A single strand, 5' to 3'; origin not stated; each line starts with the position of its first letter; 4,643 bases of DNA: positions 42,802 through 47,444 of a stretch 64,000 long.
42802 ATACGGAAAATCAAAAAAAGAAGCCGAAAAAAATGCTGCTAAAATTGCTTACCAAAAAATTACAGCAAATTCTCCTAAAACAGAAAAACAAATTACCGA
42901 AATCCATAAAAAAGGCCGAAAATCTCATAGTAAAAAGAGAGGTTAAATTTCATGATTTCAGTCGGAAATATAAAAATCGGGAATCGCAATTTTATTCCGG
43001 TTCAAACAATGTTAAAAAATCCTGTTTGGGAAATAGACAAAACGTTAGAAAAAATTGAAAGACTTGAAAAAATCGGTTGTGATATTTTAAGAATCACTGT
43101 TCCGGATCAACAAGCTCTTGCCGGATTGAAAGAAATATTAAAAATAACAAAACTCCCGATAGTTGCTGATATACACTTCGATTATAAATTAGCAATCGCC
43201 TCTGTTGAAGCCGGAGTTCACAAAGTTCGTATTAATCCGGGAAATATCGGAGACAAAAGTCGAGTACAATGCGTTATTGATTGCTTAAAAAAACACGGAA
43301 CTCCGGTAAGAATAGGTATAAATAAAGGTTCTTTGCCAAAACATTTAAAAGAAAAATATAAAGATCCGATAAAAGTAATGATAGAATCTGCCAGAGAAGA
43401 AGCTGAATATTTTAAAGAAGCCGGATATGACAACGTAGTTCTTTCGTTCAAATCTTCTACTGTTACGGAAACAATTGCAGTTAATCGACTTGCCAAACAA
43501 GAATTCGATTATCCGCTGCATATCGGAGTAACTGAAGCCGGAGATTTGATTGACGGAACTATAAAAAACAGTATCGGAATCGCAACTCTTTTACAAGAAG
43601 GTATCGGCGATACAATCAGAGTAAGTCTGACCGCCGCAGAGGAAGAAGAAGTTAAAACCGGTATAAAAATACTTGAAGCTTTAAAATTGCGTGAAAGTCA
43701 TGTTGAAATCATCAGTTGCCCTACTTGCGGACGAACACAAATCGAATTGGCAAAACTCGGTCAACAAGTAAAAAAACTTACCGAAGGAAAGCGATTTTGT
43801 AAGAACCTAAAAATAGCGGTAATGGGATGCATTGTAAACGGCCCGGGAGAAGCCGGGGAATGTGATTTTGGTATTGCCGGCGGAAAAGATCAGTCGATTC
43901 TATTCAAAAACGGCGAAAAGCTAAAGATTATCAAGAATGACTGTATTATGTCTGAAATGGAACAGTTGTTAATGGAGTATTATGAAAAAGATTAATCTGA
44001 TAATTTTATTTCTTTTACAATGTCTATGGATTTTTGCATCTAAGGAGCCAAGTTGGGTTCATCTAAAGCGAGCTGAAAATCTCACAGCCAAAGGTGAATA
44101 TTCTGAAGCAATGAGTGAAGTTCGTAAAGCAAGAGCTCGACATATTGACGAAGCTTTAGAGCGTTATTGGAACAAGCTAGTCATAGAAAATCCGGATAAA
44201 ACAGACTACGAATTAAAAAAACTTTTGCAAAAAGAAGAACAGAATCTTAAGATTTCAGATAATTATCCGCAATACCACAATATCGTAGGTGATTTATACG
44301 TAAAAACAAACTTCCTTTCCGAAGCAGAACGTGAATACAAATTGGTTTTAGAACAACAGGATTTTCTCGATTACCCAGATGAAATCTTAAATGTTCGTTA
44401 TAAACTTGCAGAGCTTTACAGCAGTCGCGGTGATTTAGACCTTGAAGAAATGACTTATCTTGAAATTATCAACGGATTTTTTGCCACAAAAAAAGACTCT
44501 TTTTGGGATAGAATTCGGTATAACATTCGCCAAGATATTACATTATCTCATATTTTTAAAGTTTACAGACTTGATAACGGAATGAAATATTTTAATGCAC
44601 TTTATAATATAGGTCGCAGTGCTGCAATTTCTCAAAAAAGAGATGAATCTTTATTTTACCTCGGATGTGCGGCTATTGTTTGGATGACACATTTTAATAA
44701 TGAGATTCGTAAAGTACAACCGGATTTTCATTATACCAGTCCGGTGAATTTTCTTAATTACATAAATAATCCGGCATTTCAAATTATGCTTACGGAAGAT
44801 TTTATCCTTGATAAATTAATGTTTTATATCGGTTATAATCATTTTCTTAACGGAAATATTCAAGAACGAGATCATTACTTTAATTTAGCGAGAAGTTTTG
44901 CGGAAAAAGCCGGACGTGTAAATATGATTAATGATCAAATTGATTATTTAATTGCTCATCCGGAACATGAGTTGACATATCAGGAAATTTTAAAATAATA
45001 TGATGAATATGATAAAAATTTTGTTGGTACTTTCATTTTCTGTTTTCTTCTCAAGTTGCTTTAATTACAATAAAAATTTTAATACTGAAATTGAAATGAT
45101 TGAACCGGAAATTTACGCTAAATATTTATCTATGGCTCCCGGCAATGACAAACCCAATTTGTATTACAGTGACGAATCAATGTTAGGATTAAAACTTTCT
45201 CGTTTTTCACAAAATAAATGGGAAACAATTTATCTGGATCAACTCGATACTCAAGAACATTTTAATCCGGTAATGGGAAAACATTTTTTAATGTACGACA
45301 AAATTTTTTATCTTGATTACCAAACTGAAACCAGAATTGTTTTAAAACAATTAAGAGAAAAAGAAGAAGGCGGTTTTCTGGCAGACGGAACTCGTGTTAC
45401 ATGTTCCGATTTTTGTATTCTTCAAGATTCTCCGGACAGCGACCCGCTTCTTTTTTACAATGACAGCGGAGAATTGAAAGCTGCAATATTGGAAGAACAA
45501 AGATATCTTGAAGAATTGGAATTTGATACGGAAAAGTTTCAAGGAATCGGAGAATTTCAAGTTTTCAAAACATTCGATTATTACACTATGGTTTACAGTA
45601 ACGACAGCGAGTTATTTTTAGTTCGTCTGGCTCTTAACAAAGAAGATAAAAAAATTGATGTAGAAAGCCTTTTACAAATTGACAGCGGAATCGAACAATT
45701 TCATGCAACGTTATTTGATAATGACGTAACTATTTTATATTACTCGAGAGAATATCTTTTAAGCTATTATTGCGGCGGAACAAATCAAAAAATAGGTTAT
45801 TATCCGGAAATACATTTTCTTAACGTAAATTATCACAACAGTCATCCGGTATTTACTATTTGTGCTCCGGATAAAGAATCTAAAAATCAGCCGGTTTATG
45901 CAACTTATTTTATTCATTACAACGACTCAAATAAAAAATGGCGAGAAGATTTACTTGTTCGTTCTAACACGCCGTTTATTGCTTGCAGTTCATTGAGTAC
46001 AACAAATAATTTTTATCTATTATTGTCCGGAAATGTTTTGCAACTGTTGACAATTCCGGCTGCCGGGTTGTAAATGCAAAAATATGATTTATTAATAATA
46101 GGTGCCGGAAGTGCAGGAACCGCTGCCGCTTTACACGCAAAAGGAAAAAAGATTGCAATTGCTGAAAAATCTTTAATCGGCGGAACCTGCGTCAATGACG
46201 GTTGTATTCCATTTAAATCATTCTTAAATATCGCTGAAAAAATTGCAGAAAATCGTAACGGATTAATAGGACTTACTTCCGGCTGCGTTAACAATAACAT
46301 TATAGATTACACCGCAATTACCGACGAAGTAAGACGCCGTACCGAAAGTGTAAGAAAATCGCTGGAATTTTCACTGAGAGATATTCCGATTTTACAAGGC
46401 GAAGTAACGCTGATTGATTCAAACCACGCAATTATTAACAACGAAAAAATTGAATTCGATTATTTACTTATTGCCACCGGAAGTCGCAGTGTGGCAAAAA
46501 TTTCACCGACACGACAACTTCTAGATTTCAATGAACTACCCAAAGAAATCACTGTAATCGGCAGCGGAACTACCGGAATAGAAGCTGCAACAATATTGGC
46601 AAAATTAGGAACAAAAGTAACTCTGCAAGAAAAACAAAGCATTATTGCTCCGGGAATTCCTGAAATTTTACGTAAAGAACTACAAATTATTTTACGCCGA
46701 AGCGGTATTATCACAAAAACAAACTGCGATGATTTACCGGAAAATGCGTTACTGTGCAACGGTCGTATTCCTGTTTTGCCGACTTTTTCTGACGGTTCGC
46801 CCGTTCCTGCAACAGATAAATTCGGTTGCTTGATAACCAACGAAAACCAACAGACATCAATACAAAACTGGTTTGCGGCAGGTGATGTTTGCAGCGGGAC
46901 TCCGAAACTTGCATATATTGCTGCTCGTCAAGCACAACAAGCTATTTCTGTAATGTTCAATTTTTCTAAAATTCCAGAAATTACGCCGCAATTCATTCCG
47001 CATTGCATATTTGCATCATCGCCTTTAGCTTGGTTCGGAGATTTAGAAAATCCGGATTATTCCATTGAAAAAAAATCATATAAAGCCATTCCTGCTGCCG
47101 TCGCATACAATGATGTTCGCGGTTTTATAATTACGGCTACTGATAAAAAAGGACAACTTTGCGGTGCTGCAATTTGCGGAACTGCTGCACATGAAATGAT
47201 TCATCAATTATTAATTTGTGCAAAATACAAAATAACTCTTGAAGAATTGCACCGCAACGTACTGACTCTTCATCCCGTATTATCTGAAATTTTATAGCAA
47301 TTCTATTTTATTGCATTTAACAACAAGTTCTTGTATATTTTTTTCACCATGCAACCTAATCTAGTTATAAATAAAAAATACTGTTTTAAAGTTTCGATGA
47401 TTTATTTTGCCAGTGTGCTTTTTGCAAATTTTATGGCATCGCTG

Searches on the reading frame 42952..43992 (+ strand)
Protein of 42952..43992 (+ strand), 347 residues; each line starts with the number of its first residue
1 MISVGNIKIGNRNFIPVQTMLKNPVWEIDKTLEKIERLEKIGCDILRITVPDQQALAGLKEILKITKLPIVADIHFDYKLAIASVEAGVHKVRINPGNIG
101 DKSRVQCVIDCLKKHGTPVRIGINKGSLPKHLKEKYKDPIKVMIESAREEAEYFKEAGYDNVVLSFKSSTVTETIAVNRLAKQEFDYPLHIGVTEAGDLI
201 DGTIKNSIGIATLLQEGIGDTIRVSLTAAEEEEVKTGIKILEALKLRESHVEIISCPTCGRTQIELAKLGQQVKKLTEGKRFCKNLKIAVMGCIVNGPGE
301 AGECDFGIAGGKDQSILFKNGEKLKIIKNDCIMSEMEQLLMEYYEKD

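Call 14: search_protein_families(library=pfam, proteins=[window:42952-43992:+], max_evalue=0.001)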
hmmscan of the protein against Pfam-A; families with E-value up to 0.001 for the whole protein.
window:42952-43992:+ (347 aa): 1 family
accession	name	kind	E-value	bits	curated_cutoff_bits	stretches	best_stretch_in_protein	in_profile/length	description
PF04551.19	GcpE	-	3.2e-129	431.3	32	1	2-340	4-341/343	GcpE protein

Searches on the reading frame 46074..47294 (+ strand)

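Call 14: search_protein_families(library=pfam, proteins=[window:46074-47294:+], max_evalue=0.001)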
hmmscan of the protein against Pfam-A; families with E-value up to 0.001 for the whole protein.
window:46074-47294:+ (407 aa): 12 families
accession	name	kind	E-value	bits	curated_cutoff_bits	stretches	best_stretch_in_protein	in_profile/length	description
PF07992.20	Pyr_redox_2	-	8.6e-36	124.3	26.1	2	4-218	1-204/291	Pyridine nucleotide-disulphide oxidoreductase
PF00070.33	Pyr_redox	-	1.5e-09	38.6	22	1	159-217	2-60/82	Pyridine nucleotide-disulphide oxidoreductase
PF02852.28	Pyr_redox_dim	-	1.9e-09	38.2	25.3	1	309-406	2-105/110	Pyridine nucleotide-disulphide oxidoreductase, dimerisation domain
PF12831.13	FAD_oxidored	-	4.1e-08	33.4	27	0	5-51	1-50/416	FAD dependent oxidoreductase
PF01266.30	DAO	-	3.9e-07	30.4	27.9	0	5-38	1-38/353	FAD dependent oxidoreductase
PF03486.20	HI0933_like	-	6.1e-07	29.6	50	0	158-190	2-34/244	HI0933-like protein Rossmann domain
PF01946.23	Thi4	-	1.3e-06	28.3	26.2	0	4-48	18-65/235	Thi4 family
PF01262.27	AlaDh_PNT_C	-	2.1e-06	27.8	23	0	156-204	28-77/214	Alanine dehydrogenase/PNT, C-terminal domain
PF01134.28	GIDA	-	2.2e-06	27.4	22.1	1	159-185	2-28/391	Glucose inhibited division protein A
PF00890.30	FAD_binding_2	-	4.9e-05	23.1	20.4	0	5-33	1-31/414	FAD binding domain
PF13738.12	Pyr_redox_3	-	5e-05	23.1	30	0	156-189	164-197/305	Pyridine nucleotide-disulphide oxidoreductase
PF13450.12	NAD_binding_8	-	0.00016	22.3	21.9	0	161-191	1-31/68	NAD(P)-binding Rossmann-like domain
